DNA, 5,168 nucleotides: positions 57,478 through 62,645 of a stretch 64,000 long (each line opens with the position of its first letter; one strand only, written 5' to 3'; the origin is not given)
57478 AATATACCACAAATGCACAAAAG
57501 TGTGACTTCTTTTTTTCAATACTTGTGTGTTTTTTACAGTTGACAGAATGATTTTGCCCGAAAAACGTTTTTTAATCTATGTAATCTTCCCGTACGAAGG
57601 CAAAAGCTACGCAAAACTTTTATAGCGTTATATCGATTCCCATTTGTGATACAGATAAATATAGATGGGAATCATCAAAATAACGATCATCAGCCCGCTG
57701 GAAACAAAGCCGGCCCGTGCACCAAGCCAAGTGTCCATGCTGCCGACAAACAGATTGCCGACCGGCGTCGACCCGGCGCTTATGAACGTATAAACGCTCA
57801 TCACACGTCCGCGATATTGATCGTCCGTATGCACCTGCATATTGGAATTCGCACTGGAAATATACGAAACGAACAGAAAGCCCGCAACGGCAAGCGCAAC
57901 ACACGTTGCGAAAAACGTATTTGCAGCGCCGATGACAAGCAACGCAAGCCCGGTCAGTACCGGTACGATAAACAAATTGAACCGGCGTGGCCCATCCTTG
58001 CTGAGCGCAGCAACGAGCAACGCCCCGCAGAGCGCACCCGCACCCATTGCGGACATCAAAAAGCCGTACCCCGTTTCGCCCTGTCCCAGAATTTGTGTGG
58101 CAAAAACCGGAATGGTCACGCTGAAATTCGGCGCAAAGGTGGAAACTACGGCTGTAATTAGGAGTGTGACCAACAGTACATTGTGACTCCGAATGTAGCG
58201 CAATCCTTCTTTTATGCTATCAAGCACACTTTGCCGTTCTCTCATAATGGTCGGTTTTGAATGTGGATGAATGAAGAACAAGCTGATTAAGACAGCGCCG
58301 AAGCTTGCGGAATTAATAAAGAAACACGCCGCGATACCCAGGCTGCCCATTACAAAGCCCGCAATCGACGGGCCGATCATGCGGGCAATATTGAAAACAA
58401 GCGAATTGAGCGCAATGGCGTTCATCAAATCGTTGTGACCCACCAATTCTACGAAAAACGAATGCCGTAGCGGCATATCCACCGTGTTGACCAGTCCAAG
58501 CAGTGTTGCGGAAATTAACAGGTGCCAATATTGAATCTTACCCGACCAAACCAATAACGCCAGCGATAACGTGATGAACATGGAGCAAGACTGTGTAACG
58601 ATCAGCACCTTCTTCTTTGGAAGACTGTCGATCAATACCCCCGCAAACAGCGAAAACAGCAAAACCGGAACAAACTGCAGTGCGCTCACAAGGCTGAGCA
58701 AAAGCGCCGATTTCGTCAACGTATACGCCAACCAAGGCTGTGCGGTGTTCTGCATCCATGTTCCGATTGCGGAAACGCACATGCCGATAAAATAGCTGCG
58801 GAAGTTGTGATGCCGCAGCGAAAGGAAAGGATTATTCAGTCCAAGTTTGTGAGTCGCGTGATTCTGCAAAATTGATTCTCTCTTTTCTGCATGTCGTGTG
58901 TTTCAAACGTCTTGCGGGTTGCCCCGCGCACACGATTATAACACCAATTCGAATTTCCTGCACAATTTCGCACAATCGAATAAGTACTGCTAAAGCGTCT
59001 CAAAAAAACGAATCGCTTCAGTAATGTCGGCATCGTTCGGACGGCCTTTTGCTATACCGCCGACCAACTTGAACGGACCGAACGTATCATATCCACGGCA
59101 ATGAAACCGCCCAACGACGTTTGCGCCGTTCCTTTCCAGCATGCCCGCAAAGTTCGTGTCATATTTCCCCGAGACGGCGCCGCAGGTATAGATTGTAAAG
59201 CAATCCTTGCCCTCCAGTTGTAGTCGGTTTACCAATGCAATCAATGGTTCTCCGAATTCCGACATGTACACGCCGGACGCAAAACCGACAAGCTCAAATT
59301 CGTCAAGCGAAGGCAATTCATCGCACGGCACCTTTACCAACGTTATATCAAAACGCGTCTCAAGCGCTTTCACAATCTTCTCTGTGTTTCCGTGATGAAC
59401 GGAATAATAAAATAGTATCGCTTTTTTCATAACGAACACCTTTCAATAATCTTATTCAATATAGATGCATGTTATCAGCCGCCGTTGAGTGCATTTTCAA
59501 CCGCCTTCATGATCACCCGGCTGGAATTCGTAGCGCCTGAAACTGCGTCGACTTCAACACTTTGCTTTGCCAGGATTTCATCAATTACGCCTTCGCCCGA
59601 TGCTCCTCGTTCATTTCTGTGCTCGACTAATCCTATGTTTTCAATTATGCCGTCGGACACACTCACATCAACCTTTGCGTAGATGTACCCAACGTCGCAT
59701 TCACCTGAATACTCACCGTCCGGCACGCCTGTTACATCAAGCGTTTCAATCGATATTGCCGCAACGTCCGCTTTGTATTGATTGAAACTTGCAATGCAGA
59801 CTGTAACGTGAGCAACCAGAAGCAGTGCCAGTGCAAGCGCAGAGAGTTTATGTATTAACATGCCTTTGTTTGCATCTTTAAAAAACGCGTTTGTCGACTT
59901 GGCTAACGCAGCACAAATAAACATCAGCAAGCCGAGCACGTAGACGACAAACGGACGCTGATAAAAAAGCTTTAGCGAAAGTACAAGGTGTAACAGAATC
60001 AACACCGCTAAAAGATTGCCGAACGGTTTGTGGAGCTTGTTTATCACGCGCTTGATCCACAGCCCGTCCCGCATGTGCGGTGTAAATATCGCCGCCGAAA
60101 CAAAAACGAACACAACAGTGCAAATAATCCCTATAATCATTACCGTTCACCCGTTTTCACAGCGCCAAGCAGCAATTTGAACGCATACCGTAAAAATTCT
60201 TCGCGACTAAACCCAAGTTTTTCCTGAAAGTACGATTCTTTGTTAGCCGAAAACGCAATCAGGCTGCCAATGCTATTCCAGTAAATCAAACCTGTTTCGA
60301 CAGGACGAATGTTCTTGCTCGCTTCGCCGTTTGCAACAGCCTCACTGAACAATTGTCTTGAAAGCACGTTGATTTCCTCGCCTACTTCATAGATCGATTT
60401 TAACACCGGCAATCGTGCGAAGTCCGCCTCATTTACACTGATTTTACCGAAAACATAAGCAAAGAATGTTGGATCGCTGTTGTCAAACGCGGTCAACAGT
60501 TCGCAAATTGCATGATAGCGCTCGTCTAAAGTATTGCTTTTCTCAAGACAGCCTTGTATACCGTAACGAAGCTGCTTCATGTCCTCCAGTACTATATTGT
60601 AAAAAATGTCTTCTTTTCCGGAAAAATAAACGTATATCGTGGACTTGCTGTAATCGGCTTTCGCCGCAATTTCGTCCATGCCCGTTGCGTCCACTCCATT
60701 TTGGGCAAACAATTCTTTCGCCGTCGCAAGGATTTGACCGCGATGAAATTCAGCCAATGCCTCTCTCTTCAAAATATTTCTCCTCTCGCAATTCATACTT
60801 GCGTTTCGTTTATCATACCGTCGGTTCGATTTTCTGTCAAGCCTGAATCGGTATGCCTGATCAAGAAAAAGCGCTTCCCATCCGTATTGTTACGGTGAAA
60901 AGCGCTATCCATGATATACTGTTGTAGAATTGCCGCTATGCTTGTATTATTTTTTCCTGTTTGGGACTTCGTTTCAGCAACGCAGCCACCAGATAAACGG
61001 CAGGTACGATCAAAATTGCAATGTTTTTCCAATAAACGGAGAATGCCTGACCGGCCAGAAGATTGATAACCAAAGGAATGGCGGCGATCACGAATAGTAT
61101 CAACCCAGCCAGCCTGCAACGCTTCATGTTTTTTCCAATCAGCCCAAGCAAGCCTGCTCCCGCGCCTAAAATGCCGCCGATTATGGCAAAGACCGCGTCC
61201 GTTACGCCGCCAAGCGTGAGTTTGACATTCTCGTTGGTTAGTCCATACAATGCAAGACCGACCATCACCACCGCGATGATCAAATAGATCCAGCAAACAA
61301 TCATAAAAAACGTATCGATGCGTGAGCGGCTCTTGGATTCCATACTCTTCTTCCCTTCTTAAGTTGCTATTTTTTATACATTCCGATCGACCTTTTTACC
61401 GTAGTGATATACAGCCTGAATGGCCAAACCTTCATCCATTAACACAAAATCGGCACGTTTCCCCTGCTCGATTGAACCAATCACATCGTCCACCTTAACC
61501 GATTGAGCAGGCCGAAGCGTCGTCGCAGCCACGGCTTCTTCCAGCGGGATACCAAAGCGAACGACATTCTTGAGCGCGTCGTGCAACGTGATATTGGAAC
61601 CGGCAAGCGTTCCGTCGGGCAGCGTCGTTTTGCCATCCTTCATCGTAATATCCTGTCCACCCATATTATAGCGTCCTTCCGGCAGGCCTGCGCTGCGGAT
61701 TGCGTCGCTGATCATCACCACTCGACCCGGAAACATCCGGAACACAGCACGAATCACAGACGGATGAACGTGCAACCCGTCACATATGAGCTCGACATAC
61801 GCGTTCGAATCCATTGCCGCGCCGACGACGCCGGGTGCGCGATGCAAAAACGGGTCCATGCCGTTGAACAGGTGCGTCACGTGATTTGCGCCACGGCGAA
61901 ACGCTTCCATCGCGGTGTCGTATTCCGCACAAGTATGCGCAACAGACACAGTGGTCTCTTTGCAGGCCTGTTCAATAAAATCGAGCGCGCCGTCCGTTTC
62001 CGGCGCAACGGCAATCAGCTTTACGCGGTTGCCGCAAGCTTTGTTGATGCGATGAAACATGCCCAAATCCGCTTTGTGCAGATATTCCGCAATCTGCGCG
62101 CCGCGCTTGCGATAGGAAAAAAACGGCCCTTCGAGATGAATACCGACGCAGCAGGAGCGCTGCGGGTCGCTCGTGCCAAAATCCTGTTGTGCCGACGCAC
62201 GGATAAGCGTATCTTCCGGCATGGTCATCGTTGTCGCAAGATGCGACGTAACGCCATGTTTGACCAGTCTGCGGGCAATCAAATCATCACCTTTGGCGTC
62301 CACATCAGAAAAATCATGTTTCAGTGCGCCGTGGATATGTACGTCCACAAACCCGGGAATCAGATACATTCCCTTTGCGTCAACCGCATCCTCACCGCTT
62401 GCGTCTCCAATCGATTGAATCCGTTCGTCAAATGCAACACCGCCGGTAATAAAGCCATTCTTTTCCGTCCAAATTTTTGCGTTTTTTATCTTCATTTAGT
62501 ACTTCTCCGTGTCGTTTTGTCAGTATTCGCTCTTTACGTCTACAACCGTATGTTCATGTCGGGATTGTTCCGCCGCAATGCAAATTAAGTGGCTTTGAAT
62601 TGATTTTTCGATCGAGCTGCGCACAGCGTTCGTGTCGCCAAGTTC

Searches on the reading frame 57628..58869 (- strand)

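Call 61: search_protein_families(library=pfam, proteins=[window:57628-58869:-], max_evalue=0.000001)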
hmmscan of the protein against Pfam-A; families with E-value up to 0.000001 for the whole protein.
window:57628-58869:- (413 aa): 2 families
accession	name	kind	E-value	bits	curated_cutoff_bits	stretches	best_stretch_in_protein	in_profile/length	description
PF05977.19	MFS_3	-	3.7e-57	194.4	27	1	14-405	3-393/524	Transmembrane secretion effector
PF07690.21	MFS_1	-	6.2e-45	154.1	33.4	2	27-367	2-342/347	Major Facilitator Superfamily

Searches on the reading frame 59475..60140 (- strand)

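Call 61: search_protein_families(library=pfam, proteins=[window:59475-60140:-], max_evalue=0.000001)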
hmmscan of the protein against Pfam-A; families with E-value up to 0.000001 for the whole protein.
window:59475-60140:- (221 aa): 1 family
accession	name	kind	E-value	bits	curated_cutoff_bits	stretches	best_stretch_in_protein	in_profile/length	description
PF04205.19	FMN_bind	-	3e-10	41.1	22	1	156-219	7-77/77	FMN-binding domain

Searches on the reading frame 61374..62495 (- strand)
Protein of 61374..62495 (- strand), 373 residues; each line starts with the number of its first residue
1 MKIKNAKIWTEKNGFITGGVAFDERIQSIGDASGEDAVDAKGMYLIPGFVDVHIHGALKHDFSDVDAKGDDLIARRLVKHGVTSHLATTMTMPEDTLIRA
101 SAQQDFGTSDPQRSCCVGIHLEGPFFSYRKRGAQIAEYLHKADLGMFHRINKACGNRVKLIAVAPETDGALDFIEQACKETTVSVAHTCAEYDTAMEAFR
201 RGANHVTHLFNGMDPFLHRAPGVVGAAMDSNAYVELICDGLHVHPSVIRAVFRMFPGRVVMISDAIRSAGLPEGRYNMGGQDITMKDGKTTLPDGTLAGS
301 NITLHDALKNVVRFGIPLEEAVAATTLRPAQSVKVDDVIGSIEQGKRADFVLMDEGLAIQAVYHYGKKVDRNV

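Call 61: search_protein_families(library=pfam, proteins=[window:61374-62495:-], max_evalue=0.000001)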
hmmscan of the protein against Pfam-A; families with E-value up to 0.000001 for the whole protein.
window:61374-62495:- (373 aa): 2 families
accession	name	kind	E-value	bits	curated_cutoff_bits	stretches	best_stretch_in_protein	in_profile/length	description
PF01979.26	Amidohydro_1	-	5.8e-22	78.8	25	1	44-355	1-320/345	Amidohydrolase family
PF07969.17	Amidohydro_3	-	9.5e-14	52.2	29.7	1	316-357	407-449/472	Amidohydrolase family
